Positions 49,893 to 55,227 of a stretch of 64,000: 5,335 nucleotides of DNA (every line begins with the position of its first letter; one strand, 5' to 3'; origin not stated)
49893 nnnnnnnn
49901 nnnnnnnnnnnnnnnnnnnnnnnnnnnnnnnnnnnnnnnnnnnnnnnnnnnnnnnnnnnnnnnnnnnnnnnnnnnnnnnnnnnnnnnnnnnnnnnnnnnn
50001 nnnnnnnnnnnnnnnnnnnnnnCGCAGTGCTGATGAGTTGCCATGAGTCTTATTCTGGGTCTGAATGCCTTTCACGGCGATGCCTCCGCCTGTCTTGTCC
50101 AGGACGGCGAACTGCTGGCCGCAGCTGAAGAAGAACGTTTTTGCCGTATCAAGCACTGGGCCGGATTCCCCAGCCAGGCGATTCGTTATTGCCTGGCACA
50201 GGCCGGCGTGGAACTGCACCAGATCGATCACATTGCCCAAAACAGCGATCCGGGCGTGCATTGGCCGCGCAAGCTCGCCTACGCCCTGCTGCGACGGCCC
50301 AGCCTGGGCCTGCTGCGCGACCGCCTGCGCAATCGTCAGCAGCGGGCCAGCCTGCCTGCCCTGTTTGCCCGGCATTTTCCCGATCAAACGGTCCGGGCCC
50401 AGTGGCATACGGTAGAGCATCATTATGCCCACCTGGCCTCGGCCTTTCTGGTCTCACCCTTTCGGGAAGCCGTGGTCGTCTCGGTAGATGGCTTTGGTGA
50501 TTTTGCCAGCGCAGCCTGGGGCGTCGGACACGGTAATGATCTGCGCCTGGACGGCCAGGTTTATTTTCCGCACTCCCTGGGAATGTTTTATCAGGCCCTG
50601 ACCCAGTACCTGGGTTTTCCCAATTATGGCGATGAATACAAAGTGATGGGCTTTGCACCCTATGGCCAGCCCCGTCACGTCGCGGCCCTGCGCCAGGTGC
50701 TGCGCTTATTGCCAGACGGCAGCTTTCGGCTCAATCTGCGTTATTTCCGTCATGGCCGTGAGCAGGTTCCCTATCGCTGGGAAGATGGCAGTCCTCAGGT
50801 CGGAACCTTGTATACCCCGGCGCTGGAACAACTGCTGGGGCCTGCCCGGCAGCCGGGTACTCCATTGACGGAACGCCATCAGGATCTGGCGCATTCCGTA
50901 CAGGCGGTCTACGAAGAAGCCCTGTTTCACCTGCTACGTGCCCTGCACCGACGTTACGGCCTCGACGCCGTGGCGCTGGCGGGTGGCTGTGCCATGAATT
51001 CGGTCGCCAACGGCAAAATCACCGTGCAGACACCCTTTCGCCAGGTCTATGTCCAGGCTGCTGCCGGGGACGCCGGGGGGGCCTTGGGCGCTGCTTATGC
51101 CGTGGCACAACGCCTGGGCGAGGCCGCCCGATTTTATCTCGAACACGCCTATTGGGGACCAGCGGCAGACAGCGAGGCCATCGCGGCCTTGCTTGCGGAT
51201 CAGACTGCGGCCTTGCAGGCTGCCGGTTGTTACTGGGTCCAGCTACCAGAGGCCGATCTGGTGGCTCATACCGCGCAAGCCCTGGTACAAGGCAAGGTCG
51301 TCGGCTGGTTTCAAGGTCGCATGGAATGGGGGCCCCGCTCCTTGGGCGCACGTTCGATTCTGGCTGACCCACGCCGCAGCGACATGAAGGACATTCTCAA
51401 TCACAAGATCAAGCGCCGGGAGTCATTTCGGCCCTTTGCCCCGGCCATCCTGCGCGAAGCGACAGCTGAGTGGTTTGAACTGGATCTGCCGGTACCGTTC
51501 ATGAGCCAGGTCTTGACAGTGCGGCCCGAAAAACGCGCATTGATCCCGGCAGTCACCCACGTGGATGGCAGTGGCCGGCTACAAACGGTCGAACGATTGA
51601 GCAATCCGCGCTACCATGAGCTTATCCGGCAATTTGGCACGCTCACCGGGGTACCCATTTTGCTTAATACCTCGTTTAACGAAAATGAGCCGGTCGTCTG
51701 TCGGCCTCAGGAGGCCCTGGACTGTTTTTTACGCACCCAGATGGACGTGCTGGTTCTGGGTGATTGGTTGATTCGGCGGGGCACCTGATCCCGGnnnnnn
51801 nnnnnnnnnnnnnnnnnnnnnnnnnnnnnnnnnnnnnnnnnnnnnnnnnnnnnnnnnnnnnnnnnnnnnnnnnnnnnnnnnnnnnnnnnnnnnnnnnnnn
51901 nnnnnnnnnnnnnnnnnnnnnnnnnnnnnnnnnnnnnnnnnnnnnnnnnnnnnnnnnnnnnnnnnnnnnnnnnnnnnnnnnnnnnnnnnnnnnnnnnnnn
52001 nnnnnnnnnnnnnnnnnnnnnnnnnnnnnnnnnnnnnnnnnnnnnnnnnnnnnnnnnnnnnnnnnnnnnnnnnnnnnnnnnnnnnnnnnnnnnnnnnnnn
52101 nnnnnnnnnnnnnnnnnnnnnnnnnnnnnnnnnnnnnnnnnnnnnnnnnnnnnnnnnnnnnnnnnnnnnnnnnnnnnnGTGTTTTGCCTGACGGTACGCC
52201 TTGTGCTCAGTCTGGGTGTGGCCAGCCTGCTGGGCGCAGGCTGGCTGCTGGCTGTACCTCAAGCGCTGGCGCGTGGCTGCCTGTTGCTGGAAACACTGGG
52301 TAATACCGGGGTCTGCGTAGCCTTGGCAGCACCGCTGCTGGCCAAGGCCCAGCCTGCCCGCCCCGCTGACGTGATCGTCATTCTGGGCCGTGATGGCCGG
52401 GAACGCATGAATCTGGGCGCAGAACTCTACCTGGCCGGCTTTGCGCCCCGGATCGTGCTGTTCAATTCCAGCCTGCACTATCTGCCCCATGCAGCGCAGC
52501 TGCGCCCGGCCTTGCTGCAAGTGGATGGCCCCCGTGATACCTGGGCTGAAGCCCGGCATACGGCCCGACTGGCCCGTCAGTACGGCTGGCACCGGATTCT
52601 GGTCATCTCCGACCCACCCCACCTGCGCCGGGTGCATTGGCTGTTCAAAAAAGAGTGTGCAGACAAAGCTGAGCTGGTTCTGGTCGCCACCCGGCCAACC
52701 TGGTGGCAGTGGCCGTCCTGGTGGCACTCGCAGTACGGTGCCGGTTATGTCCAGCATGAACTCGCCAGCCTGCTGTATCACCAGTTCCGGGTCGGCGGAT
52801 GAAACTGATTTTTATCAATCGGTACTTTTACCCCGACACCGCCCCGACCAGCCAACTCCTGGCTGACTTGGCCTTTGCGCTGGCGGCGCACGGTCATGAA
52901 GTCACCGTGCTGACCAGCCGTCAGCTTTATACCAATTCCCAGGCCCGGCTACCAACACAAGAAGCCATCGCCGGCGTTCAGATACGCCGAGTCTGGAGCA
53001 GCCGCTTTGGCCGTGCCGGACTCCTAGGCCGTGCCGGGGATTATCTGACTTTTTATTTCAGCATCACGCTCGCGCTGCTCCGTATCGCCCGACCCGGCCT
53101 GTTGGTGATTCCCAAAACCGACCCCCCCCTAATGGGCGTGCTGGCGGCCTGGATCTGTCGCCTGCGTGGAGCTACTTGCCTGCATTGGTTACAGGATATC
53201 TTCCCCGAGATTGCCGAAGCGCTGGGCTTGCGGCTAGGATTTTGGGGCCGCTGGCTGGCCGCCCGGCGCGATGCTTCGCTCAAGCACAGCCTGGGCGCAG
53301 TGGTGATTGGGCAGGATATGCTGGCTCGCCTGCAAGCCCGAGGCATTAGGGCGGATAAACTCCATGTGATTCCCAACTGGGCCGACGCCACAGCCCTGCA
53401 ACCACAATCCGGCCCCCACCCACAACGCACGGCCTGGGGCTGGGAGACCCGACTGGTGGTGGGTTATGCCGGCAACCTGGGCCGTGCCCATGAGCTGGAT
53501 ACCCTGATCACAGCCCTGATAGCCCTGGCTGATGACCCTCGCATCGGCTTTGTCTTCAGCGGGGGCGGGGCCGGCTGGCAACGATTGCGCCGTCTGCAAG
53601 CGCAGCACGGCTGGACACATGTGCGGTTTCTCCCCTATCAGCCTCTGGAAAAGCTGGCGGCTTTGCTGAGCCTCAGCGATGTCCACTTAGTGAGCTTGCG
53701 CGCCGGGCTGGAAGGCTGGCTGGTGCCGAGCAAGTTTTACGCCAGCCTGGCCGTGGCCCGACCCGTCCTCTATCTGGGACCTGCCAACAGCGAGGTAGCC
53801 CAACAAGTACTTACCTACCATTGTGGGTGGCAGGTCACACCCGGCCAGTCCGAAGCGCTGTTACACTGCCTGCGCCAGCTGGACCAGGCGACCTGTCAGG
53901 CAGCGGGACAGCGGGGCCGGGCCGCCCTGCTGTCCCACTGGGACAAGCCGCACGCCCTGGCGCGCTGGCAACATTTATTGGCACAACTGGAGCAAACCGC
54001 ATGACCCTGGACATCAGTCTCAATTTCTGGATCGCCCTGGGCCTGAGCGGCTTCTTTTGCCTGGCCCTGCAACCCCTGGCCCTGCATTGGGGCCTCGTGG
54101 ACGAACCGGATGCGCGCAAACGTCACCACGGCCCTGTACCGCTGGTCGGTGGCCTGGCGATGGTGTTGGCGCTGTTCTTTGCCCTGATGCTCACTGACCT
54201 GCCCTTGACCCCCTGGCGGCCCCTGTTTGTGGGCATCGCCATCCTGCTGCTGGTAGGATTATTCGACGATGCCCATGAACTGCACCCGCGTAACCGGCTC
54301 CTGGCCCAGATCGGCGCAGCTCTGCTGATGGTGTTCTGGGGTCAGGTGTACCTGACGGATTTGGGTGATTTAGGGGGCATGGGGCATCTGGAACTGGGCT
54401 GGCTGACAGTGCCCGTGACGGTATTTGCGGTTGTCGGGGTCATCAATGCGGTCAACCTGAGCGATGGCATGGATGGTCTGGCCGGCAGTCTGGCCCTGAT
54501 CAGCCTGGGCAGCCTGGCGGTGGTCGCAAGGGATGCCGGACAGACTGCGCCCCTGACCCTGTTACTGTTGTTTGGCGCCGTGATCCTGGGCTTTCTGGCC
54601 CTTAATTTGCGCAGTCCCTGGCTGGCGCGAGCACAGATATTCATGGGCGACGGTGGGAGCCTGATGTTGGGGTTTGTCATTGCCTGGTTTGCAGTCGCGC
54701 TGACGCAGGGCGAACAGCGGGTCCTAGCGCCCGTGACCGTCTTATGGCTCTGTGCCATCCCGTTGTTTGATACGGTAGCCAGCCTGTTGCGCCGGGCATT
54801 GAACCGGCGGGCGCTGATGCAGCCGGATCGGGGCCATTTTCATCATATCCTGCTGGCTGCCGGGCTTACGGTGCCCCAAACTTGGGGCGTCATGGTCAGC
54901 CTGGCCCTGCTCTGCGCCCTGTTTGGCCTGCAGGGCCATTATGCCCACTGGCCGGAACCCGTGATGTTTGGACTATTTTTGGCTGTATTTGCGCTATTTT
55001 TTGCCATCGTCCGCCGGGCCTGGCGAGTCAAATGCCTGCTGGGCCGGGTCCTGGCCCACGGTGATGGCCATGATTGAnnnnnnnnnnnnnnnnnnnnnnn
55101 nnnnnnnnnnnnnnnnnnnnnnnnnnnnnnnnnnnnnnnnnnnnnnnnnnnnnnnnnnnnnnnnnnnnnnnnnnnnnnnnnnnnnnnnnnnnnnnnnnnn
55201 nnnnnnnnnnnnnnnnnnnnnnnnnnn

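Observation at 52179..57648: Peptide-modification cassette (HprK-related kinase / PqqD / rSAM-SPASM plus Cys-type S26-like protein) translationally fused to a WecA-initiated glycan operon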

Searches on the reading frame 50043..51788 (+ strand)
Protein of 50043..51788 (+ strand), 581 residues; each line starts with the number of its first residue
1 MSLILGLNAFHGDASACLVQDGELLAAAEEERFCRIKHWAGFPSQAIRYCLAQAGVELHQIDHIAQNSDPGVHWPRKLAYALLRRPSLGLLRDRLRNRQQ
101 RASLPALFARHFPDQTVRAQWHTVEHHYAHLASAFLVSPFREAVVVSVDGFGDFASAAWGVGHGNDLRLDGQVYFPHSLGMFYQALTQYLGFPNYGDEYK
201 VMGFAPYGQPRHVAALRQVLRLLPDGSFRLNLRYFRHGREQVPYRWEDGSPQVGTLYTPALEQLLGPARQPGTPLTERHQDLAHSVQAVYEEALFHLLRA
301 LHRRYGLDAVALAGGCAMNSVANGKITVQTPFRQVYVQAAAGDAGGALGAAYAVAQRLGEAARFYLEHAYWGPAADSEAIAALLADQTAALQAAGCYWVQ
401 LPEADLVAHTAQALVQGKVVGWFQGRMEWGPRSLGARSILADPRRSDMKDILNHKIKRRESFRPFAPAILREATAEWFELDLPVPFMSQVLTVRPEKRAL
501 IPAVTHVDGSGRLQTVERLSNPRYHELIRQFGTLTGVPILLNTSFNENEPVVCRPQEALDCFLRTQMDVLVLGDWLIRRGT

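Call 4: search_protein_families(library=pfam, proteins=[window:50043-51788:+], max_evalue=0.01)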
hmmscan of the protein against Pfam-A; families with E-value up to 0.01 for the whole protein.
window:50043-51788:+ (581 aa): 4 families
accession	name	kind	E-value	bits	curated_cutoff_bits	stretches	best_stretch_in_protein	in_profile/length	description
PF16861.10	Carbam_trans_C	-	1.9e-71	239.6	27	1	411-579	1-170/170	Carbamoyltransferase C-terminus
PF02543.21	Carbam_trans_N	-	5.3e-55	187.7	24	1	4-351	2-345/346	Carbamoyltransferase N-terminus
PF22521.2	HypF_C_2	-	0.0015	18.8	27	1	277-349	164-240/241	Carbamoyltransferase, Kae1-like Domain, second subdomain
PF00814.31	TsaD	-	0.0035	17.5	24.8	0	264-327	190-238/264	tRNA N6-adenosine threonylcarbamoyltransferase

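Call 5: search_protein_families(library=ncbifam, proteins=[window:50043-51788:+], max_evalue=0.01)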
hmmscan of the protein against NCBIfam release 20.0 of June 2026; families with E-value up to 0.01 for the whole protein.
window:50043-51788:+ (581 aa): 3 families
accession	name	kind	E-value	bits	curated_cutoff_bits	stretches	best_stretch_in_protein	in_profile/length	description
NF041651.1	nodul_NodU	equivalog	4.2e-42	144.6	1000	1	278-548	269-525/556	nodulation protein NodU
TIGR00143.1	hypF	equivalog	8.6e-07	27.5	466.1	0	118-160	466-511/741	carbamoyltransferase HypF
TIGR03723.1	T6A_TsaD_YgjD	equivalog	0.00021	20.5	296.1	0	278-327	231-280/314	tRNA (adenosine(37)-N6)-threonylcarbamoyltransferase complex transferase subunit TsaD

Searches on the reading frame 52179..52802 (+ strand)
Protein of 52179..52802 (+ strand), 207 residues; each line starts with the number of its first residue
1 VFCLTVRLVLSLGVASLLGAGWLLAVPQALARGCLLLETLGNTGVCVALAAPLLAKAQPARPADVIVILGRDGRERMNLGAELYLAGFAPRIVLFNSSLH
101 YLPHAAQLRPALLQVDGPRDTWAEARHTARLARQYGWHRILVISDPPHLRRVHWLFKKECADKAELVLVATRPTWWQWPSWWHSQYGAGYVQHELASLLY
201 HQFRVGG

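Call 4: search_protein_families(library=pfam, proteins=[window:52179-52802:+], max_evalue=0.01)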
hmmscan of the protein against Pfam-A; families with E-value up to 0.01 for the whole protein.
window:52179-52802:+ (207 aa): 1 family
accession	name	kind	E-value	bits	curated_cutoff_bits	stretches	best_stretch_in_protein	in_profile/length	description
PF02698.23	DUF218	-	2.6e-11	44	27.6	1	64-180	1-115/133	DUF218 domain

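Call 5: search_protein_families(library=ncbifam, proteins=[window:52179-52802:+], max_evalue=0.01)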
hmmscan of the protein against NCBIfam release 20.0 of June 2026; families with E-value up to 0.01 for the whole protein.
window:52179-52802:+ (207 aa): 0 families

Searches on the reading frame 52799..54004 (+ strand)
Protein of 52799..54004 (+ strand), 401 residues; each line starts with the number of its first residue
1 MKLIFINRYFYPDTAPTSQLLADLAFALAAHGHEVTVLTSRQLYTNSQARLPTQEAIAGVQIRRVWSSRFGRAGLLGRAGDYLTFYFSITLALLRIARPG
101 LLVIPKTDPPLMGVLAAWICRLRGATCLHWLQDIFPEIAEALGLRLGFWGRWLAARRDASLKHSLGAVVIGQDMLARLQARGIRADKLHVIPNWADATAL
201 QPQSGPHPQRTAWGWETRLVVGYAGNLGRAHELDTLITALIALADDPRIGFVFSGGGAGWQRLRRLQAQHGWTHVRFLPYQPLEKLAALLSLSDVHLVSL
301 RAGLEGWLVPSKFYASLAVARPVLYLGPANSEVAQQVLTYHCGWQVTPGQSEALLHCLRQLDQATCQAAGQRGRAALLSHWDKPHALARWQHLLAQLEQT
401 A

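Call 4: search_protein_families(library=pfam, proteins=[window:52799-54004:+], max_evalue=0.01)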
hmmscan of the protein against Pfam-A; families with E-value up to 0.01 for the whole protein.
window:52799-54004:+ (401 aa): 3 families
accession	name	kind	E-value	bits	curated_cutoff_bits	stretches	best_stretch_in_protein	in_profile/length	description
PF13579.12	Glyco_trans_4_4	-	7.1e-13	49.6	29.7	1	22-194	8-158/158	Glycosyl transferase 4-like domain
PF13439.12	Glyco_transf_4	-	8.8e-12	45.8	28.5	1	20-197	7-168/170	Glycosyltransferase Family 4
PF00534.26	Glycos_transf_1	-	1.2e-07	31.8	26.4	1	215-359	11-153/172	Glycosyl transferases group 1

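Call 5: search_protein_families(library=ncbifam, proteins=[window:52799-54004:+], max_evalue=0.01)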
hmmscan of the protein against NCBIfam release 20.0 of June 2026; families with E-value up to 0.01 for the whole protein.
window:52799-54004:+ (401 aa): 5 families
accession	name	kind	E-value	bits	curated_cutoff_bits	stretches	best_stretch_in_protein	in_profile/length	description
NF007640.0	PRK10307.1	subfamily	2.9e-45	154.9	276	1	1-396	1-406/411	WcaI family glycosyltransferase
TIGR04007.1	wcaI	equivalog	1.1e-23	83.5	800.45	1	120-359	126-372/407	colanic acid biosynthesis glycosyltransferase WcaI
TIGR04063.1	stp3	hypoth_equivalog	1.9e-10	40.2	442.05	1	167-296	161-293/397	TIGR04063 family PEP-CTERM/XrtA system glycosyltransferase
NF053787.1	GlcN_PG_synth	equivalog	0.0026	16.7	480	1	172-388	152-350/361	N-acetylglucosaminyl phosphatidylglycerol synthase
NF038298.1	EPS_HpsO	equivalog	0.0029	16.4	575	1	160-266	143-248/388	hormogonium polysaccharide biosynthesis glycosyltransferase HpsO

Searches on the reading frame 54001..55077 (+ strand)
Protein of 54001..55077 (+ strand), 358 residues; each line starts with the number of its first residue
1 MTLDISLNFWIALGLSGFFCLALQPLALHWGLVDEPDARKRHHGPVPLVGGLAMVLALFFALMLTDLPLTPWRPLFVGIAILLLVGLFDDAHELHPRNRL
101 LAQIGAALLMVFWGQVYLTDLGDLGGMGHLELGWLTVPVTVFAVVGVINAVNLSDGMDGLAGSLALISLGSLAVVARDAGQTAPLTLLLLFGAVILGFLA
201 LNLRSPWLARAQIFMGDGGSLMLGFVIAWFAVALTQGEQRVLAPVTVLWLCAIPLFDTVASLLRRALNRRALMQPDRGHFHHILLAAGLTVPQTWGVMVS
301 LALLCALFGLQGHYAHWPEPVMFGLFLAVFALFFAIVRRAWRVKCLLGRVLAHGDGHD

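Call 4: search_protein_families(library=pfam, proteins=[window:54001-55077:+], max_evalue=0.01)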
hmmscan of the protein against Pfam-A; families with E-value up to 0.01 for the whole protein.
window:54001-55077:+ (358 aa): 1 family
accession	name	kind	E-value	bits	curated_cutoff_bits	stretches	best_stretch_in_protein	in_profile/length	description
PF00953.26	Glycos_transf_4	-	4.1e-38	131.3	27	1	75-234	4-159/160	Glycosyl transferase family 4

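Call 5: search_protein_families(library=ncbifam, proteins=[window:54001-55077:+], max_evalue=0.01)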
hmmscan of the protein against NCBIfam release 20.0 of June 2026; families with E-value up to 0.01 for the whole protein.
window:54001-55077:+ (358 aa): 3 families
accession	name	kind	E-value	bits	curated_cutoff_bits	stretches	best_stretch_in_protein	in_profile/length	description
TIGR02380.1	ECA_wecA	exception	2.3e-80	270.3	326.05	1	18-347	13-343/346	UDP-N-acetylglucosamine--undecaprenyl-phosphate N-acetylglucosaminephosphotransferase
NF053644.1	MraY_archaea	equivalog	3.2e-27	95.8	450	1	93-301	147-335/340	pseudomurein biosynthesis MraY family phospho-N-acetylmuramoyl-pentapeptide-transferase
TIGR00445.1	mraY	equivalog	2.9e-14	53.3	192.05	1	45-236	34-247/321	phospho-N-acetylmuramoyl-pentapeptide-transferase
